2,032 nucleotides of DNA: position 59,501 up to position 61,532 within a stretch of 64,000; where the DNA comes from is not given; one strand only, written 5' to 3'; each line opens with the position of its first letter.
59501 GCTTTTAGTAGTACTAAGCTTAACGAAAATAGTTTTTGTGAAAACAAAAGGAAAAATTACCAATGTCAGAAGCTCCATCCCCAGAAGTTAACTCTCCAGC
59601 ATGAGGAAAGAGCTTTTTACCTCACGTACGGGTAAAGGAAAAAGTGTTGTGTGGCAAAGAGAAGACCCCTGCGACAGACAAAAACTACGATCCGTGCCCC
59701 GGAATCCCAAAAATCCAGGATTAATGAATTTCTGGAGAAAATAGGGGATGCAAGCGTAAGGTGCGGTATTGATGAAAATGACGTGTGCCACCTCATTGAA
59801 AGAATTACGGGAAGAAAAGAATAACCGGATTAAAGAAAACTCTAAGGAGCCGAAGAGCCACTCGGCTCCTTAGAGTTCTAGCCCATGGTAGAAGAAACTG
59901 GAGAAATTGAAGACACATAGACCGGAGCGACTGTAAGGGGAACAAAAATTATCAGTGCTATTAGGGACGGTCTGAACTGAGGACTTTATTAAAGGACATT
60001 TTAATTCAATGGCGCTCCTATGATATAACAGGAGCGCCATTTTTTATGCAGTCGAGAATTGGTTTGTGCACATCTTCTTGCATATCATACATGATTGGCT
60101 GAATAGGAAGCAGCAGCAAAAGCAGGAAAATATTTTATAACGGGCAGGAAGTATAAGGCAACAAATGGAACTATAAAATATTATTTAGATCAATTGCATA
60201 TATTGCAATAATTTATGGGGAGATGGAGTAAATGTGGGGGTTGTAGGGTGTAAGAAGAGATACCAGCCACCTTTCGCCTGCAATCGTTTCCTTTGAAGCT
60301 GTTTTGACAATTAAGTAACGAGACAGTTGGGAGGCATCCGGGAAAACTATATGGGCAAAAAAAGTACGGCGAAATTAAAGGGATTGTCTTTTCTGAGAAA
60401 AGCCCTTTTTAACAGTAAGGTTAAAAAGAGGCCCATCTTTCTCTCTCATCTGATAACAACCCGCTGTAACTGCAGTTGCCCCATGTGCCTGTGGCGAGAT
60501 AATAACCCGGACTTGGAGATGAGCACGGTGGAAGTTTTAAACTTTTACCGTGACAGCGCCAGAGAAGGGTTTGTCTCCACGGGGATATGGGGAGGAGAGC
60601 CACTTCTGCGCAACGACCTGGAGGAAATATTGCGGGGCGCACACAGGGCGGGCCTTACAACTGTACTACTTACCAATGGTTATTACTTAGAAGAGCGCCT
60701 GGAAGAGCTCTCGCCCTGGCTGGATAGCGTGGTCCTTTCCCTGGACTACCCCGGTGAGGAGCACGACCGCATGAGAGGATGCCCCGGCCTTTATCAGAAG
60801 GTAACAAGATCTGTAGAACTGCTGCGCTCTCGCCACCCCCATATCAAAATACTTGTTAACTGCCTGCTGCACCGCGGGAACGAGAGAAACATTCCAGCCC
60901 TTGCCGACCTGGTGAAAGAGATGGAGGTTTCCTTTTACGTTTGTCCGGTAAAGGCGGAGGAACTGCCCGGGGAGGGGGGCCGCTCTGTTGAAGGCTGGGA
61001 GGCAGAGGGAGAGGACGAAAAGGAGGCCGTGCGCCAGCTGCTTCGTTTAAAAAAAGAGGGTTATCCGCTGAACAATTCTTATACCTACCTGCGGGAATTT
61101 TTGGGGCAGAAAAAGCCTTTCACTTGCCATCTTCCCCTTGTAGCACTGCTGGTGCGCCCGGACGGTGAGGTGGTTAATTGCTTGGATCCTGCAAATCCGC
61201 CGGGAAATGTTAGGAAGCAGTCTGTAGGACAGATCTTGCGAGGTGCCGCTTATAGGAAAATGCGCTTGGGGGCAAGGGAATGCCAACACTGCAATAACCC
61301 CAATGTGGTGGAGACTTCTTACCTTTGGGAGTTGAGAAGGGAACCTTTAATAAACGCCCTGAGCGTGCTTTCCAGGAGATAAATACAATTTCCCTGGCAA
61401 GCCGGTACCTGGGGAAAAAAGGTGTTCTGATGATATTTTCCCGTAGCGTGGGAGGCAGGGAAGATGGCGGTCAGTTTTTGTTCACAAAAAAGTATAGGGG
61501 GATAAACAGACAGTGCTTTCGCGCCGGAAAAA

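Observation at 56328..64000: Candidate uncharacterised radical-SAM biosynthetic cluster: hypothetical, B12-rSAM, Rossmann/Cys-rich protein, two tandem paralogous rSAM, and a TPP-dependent ALS-family enzyme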

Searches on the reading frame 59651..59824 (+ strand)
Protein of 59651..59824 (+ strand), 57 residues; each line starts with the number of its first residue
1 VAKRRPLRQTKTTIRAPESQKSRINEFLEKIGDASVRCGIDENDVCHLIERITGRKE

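Call 75: search_protein_families(library=ncbifam, proteins=[window:59651-59824:+], max_evalue=0.01)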
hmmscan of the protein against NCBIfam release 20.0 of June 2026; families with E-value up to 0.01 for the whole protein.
window:59651-59824:+ (57 aa): 0 families

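Call 93: search_protein_families(library=padloc, proteins=[window:59651-59824:+], max_evalue=0.01)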
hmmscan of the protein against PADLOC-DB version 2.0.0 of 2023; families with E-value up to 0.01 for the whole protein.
window:59651-59824:+ (57 aa): 0 families

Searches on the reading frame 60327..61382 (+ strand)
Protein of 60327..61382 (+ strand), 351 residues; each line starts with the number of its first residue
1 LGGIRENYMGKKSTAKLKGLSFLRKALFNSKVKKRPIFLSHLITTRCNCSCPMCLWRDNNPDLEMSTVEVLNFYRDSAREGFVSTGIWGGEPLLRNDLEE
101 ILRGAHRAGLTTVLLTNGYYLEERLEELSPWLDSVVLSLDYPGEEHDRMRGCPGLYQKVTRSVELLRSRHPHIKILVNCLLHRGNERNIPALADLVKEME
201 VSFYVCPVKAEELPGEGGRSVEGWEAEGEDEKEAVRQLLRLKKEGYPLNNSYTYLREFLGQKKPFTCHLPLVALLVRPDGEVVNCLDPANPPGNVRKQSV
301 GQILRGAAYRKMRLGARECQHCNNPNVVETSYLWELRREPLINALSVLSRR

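Call 6: search_protein_families(library=pfam, proteins=[window:60327-61382:+], max_evalue=0.01)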
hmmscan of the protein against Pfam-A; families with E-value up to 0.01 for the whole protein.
window:60327-61382:+ (351 aa): 2 families
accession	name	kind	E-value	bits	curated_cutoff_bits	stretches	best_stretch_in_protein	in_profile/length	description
PF04055.27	Radical_SAM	-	2.9e-15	57.3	29.5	1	43-185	3-154/166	Radical SAM superfamily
PF13186.11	SPASM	-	2.3e-08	34.6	21.5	1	267-323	1-67/67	Iron-sulfur cluster-binding domain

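Call 7: search_protein_families(library=ncbifam, proteins=[window:60327-61382:+], max_evalue=0.01)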
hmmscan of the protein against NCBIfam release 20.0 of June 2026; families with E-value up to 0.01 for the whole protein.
window:60327-61382:+ (351 aa): 51 families (the best 25 are shown)
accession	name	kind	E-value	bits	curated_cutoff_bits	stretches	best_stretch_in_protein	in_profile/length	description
TIGR03961.1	rSAM_PTO1314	hypoth_equivalog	3.3e-31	108.8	306.05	1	23-284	9-261/332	PTO1314 family radical SAM protein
TIGR04250.1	SCM_rSAM_ScmE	equivalog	1.7e-18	66.7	400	1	43-244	9-212/358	SynChlorMet cassette radical SAM/SPASM protein ScmE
TIGR04546.1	rSAM_ahbC_deAc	equivalog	2.9e-18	65.8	650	1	27-202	30-206/390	12,18-didecarboxysiroheme deacetylase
TIGR02109.1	PQQ_syn_pqqE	equivalog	4e-17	62.2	381.35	1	35-201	5-174/358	pyrroloquinoline quinone biosynthesis protein PqqE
NF045574.1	sacti_mat_StsB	exception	1.1e-16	60.7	625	1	42-202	101-262/466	StsB family radical SAM/SPASM domain sactipeptide maturase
TIGR04051.1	rSAM_NirJ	equivalog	3.9e-16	59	515.45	1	43-207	8-175/354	heme d1 biosynthesis radical SAM protein NirJ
TIGR04347.1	pseudo_SAM_Halo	equivalog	8.8e-16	58.1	525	1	31-240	33-240/390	TIGR04347 family pseudo-SAM/SPASM protein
NF038283.1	viperin_w_prok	equivalog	1.5e-15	57.2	180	1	43-188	8-169/281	viperin family antiviral radical SAM protein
TIGR02668.1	moaA_archaeal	equivalog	4.6e-15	55.4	325.25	1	42-200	15-178/303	GTP 3',8-cyclase MoaA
TIGR04317.1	W_rSAM_matur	equivalog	7.2e-15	54.9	380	1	43-202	10-177/349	tungsten cofactor oxidoreductase radical SAM maturase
TIGR04545.1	rSAM_ahbD_hemeb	equivalog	1e-14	54.7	500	1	42-201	5-167/339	heme b synthase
TIGR04082.1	rSAM_for_selen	equivalog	1.7e-14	53.5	350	2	37-201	198-364/516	thio(seleno)oxazole modification radical SAM maturase SbtM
TIGR02666.1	moaA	equivalog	6.1e-14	51.7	284.05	1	43-202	16-186/336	GTP 3',8-cyclase MoaA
TIGR04053.2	TIGR04053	equivalog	3.2e-13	49.7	395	1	32-204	3-181/366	TIGR04053 family radical SAM/SPASM domain-containing protein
TIGR04133.1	rSAM_w_lipo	hypoth_equivalog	4.4e-13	48.9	425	1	40-305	27-301/350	TIGR04133 family radical SAM/SPASM protein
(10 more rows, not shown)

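Call 36: search_solved_structures(query=window:60327-61382:+, max_evalue=0.001)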
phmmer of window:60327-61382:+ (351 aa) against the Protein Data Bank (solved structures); distinct sequences matched with E-value up to 0.001: 6.
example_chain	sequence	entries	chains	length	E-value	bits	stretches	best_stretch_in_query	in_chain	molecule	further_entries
6efn_A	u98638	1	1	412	3.7e-11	45.8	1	36-321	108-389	Sporulation killing factor maturation protein SkfB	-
7vob_C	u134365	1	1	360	1.8e-09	40.2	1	34-195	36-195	Cytosylglucuronate decarboxylase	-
7voc_C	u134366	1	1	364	1.9e-09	40.2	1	34-195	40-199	Cytosylglucuronate decarboxylase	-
8wm2_A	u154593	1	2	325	4.9e-09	38.8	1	30-168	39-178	Fe-S radical SAM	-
6c8v_A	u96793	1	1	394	4.3e-07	32.4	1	35-198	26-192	Coenzyme PQQ synthesis protein E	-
7tol_A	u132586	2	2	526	8.9e-05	24.8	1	37-123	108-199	glycerol dibiphytanyl glycerol tetraether - macrocyclic archaeol synthase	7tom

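Call 93: search_protein_families(library=padloc, proteins=[window:60351-61382:+], max_evalue=0.01)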
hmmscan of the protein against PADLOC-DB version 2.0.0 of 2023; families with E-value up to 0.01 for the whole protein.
window:60351-61382:+ (343 aa): 3 families
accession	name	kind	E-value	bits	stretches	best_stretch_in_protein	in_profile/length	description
PDLC02903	pVip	-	3.3e-17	60.8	1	34-179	5-151/257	Viperins not associated with kinases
PDLC02904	pVip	-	5e-15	53.7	1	30-192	4-166/262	Viperins associated with kinases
PDLC02905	pVip-kinase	-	2e-07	28.6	1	33-138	187-298/474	Viperin-kinase fusion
